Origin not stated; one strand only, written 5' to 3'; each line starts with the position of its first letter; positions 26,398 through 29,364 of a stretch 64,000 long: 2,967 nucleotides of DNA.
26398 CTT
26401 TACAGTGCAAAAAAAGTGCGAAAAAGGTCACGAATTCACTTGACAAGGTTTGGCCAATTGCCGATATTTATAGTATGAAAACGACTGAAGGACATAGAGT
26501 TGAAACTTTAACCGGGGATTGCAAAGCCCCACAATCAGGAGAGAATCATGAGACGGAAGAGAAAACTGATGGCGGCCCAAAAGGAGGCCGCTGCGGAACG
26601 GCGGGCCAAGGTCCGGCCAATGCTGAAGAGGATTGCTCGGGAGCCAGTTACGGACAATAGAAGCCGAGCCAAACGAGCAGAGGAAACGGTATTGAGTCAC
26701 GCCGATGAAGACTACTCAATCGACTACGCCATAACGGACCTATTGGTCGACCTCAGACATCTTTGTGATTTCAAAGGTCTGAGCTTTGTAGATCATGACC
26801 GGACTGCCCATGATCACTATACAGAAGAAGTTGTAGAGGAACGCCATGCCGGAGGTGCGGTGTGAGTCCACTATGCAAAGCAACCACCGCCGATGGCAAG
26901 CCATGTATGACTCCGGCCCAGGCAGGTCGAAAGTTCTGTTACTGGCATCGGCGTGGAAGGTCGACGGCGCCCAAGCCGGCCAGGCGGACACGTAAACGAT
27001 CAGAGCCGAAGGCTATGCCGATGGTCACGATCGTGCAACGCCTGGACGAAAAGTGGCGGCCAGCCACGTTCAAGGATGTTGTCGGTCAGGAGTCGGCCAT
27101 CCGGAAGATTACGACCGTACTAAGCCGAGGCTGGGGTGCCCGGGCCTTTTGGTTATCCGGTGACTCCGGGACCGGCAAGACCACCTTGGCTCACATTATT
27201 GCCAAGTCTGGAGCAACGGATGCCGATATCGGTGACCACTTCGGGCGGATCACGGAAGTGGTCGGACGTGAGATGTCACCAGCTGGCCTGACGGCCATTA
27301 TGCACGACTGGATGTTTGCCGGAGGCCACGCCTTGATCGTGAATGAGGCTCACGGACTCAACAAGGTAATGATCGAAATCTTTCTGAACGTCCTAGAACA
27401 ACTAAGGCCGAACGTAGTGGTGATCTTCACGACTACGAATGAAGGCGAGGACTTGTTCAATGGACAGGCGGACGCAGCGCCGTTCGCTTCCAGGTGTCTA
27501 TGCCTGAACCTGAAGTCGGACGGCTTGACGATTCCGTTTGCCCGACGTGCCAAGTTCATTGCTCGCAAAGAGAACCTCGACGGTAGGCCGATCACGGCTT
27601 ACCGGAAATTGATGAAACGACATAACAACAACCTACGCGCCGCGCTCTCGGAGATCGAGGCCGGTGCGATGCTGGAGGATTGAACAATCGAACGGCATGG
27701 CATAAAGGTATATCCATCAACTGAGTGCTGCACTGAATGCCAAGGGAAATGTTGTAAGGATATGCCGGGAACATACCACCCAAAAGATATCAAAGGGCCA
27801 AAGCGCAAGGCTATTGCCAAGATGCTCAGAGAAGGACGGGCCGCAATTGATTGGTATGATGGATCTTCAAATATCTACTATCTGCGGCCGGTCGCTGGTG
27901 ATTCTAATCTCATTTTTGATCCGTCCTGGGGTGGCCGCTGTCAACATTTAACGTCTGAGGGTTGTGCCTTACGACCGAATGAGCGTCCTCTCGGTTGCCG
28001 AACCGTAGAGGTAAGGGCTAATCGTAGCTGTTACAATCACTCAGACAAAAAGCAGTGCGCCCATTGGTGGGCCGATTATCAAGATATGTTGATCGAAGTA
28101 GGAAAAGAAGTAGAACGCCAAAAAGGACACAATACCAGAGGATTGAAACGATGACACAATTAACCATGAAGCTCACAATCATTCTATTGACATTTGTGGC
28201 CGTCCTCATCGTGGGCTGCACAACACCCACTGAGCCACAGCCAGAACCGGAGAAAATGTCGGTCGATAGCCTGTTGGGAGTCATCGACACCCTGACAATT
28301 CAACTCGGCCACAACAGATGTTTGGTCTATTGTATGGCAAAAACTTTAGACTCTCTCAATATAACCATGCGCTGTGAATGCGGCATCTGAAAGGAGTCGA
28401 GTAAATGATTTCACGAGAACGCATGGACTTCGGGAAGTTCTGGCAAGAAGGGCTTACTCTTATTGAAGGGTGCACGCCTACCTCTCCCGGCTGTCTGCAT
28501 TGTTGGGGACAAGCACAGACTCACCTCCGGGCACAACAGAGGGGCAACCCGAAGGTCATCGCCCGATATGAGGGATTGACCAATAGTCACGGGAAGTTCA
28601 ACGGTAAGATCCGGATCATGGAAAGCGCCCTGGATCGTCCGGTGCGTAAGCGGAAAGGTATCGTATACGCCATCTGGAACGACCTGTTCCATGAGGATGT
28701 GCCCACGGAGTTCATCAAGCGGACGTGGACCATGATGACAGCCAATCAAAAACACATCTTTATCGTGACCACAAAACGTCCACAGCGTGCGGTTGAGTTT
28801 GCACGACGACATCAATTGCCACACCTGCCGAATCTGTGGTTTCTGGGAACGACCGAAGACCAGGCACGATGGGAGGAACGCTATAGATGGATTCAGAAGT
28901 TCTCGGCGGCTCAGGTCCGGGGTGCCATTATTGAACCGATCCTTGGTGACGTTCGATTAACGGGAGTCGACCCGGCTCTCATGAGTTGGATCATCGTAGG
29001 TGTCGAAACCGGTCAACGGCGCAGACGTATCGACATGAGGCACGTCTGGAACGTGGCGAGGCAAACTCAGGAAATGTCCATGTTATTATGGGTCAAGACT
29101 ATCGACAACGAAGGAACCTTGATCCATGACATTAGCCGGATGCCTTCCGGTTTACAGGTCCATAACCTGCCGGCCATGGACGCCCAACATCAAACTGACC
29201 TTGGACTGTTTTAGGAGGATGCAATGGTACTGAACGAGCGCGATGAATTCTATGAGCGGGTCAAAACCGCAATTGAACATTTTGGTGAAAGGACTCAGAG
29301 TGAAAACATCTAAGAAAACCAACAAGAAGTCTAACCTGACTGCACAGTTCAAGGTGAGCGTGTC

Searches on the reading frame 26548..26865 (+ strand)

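Call 59: search_protein_families(library=pfam, proteins=[window:26548-26865:+], max_evalue=0.001)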
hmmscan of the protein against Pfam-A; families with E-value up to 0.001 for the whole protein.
window:26548-26865:+ (105 aa): 0 families

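Call 110: search_protein_families(library=phrogs, proteins=[window:26548-26865:+], max_evalue=0.001)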
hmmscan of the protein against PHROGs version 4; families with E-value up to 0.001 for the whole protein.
window:26548-26865:+ (105 aa): 1 family
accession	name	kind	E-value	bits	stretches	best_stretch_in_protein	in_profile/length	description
phrog_3963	-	unknown function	1.8e-09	38.9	1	25-95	23-96/99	-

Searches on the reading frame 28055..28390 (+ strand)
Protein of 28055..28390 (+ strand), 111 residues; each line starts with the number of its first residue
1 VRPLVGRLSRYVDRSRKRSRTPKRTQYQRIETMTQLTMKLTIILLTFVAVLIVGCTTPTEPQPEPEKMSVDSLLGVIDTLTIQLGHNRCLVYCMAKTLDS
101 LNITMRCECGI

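Call 110: search_protein_families(library=phrogs, proteins=[window:28055-28390:+], max_evalue=0.001)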
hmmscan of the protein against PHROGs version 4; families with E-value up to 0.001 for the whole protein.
window:28055-28390:+ (111 aa): 1 family
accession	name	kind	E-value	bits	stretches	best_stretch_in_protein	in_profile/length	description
phrog_4306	-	lysis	6.7e-05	24.2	1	24-84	17-78/84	Rz-like spanin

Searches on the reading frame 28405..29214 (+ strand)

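Call 105: search_protein_families(library=phrogs, proteins=[window:28405-29214:+], max_evalue=0.00001)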
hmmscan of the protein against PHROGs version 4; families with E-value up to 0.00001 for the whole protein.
window:28405-29214:+ (269 aa): 1 family
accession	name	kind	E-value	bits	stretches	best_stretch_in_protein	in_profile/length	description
phrog_2045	-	unknown function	1.4e-37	130.8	1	19-232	16-230/299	-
